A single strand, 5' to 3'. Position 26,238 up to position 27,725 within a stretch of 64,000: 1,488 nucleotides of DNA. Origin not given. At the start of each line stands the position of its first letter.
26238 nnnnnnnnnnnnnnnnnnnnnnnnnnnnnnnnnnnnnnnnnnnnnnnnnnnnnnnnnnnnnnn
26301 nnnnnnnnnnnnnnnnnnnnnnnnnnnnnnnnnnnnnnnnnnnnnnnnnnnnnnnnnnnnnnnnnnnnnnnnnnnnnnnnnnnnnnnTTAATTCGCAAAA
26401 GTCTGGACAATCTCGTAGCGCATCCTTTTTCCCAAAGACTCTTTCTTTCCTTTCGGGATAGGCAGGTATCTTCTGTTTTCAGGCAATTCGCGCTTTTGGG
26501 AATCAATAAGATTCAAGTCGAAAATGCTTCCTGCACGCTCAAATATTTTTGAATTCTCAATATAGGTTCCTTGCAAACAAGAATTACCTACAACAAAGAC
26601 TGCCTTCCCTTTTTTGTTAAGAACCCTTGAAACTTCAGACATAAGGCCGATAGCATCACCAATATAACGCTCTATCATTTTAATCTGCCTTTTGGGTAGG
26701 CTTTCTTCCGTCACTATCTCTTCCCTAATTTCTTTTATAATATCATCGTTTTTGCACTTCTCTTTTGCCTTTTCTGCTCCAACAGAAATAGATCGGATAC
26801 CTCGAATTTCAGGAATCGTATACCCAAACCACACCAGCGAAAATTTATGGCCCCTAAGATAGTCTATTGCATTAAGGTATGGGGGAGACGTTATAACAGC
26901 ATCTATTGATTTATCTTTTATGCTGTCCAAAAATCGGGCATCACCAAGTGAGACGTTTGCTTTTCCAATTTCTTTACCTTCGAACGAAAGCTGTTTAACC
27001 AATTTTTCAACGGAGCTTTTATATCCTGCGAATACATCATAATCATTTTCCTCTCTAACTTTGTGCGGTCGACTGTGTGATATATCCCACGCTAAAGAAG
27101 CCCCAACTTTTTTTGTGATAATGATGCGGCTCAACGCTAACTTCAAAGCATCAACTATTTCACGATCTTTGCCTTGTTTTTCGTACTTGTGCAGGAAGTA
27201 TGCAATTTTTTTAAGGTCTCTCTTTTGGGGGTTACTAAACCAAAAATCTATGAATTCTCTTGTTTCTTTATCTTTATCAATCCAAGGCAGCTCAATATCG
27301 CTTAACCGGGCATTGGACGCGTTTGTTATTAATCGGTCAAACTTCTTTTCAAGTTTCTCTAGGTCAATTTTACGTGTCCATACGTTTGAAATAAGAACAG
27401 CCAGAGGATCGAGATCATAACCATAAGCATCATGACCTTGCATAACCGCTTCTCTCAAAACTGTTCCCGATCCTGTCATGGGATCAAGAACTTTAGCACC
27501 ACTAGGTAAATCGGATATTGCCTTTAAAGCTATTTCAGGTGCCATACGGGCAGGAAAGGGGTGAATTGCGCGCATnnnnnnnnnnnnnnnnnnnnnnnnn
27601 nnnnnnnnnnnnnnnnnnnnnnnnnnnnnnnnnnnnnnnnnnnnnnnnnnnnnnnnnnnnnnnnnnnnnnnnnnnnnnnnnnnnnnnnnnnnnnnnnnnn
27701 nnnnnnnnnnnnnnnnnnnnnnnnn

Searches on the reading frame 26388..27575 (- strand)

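Call 19: search_protein_families(library=pfam, proteins=[window:26388-27575:-], max_evalue=0.001)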
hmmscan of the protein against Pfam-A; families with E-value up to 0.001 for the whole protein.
window:26388-27575:- (395 aa): 2 families
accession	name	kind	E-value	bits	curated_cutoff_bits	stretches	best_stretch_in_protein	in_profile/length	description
PF01170.24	UPF0020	-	3.4e-07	30.6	22.3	1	16-51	19-54/197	RMKL-like, methyltransferase domain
PF01555.25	N6_N4_Mtase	-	5.5e-07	30.2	26.7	0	23-60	181-216/221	DNA methylase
